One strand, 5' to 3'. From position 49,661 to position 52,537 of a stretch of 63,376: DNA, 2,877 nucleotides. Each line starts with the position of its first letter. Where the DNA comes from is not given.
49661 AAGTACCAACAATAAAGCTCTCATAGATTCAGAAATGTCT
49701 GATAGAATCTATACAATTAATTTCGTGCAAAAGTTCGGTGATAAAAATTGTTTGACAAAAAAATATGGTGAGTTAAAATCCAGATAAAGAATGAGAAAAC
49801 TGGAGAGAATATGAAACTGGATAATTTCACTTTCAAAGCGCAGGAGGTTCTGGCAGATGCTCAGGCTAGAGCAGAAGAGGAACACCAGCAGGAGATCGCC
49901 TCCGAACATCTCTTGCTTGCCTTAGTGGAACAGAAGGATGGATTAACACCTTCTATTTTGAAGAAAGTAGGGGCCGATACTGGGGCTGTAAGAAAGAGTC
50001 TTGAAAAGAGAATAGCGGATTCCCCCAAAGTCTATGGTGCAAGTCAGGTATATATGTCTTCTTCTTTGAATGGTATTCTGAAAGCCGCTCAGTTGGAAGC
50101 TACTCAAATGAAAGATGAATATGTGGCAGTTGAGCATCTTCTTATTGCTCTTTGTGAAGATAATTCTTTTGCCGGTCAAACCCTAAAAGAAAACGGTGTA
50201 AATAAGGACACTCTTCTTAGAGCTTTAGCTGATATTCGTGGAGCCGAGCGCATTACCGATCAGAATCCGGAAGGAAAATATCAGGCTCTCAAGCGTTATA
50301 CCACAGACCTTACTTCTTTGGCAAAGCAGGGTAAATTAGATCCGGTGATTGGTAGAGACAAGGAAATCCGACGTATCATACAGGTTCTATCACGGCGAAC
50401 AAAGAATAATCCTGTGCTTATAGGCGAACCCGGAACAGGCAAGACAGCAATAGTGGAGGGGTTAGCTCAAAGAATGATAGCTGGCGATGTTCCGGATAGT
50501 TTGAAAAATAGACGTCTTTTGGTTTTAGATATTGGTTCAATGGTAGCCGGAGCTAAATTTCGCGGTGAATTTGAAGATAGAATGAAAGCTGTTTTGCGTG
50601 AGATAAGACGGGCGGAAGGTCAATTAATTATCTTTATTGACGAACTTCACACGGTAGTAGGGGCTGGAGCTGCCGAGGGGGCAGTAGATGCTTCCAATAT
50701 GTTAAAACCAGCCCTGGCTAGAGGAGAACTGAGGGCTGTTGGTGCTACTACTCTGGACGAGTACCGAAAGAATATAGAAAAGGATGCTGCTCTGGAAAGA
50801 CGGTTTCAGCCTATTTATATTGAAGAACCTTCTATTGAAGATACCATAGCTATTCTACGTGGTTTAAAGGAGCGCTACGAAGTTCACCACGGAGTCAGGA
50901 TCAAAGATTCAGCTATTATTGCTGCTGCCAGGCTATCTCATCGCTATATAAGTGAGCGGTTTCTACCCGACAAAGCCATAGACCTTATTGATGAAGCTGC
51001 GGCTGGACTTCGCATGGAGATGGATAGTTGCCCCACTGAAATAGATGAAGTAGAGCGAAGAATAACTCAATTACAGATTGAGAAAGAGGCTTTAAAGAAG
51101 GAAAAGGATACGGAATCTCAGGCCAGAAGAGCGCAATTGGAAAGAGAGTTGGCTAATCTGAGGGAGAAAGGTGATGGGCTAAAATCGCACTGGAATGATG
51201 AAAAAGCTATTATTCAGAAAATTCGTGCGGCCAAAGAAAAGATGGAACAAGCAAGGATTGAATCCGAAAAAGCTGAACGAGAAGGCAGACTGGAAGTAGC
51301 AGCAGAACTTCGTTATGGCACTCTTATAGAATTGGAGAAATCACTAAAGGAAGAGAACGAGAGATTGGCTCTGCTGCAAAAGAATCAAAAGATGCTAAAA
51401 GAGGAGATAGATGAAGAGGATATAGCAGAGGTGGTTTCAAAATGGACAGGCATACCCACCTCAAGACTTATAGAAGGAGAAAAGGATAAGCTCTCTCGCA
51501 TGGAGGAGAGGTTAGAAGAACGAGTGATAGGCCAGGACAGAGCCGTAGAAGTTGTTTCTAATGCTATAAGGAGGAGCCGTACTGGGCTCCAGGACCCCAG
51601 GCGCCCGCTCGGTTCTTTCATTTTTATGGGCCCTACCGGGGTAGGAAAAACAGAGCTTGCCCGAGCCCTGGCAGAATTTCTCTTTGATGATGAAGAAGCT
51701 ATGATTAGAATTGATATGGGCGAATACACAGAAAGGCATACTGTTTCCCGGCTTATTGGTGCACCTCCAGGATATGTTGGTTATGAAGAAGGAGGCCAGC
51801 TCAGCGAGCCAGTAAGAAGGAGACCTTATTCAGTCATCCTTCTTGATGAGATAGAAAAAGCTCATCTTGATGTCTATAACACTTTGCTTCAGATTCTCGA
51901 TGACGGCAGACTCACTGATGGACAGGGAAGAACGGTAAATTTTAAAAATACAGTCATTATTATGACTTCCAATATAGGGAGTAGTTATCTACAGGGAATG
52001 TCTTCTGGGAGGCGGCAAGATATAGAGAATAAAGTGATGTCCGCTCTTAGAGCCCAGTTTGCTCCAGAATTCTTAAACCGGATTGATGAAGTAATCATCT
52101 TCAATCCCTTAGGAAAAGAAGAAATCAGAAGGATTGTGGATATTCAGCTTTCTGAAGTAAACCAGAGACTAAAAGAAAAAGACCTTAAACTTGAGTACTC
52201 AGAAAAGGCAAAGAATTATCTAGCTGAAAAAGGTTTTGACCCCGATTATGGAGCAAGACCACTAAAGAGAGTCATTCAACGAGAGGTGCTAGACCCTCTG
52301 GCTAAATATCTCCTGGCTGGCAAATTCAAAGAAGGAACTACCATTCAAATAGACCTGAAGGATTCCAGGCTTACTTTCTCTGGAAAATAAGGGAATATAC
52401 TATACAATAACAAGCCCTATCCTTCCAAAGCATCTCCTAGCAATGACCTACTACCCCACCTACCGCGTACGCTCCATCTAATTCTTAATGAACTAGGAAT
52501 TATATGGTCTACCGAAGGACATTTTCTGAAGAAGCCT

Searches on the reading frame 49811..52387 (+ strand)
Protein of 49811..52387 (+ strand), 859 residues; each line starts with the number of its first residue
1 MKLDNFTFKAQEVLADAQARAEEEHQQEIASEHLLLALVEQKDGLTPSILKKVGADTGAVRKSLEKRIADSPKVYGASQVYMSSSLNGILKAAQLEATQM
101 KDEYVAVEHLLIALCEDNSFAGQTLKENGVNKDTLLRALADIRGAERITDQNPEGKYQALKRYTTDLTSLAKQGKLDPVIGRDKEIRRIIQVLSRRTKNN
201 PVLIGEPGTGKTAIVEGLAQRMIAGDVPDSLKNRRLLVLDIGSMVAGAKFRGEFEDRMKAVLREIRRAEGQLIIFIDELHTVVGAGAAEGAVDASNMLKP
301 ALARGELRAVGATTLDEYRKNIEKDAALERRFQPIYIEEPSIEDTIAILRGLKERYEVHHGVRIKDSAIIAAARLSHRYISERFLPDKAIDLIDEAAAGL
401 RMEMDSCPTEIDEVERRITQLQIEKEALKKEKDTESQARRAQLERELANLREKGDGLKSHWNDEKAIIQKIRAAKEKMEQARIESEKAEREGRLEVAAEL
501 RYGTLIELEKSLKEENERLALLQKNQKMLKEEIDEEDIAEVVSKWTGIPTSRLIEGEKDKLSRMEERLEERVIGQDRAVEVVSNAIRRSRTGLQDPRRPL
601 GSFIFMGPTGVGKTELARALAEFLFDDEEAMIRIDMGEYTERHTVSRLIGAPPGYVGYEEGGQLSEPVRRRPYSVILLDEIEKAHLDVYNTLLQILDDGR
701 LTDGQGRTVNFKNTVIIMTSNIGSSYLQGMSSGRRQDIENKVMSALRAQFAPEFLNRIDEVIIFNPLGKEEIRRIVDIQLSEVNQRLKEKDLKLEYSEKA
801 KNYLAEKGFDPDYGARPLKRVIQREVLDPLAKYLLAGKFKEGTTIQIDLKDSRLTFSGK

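Call 95: list_cluster_members(proteins=[window:49811-52387:+, window:44670-45374:+, window:45350-46126:+, window:46136-46549:+, window:41697-42800:+])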
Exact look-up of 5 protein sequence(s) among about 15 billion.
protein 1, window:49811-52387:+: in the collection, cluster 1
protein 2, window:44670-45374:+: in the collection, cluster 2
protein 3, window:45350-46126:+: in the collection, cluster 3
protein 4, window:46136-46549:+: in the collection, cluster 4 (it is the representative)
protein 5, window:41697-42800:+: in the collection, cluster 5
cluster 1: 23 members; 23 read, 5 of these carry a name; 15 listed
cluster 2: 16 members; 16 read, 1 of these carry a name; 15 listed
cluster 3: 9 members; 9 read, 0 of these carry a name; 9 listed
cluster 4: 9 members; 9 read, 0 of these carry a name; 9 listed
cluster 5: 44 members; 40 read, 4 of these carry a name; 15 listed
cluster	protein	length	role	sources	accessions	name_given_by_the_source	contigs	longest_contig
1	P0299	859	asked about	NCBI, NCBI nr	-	-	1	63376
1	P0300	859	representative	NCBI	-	-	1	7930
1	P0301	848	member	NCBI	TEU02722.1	ATP-dependent chaperone ClpB, partial [Candidatus Aerophobetes bacterium]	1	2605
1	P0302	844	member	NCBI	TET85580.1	ATP-dependent chaperone ClpB, partial [Candidatus Aerophobetes bacterium]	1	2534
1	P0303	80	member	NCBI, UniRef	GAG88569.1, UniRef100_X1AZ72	unnamed protein product [marine sediment metagenome] | Clp R domain-containing protein n=1 Tax=marine sediment metagenome TaxID=412755 ...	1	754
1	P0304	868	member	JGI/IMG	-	ATP-dependent Clp protease ATP-binding subunit ClpB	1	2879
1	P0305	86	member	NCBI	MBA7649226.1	hypothetical protein ES703_57021 [subsurface metagenome]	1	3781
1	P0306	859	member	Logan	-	-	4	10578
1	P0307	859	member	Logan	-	-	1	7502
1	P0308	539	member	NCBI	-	-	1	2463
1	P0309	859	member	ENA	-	-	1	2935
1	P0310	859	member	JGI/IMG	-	-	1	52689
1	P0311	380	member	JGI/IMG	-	-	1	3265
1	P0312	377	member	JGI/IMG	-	-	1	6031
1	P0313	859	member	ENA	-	-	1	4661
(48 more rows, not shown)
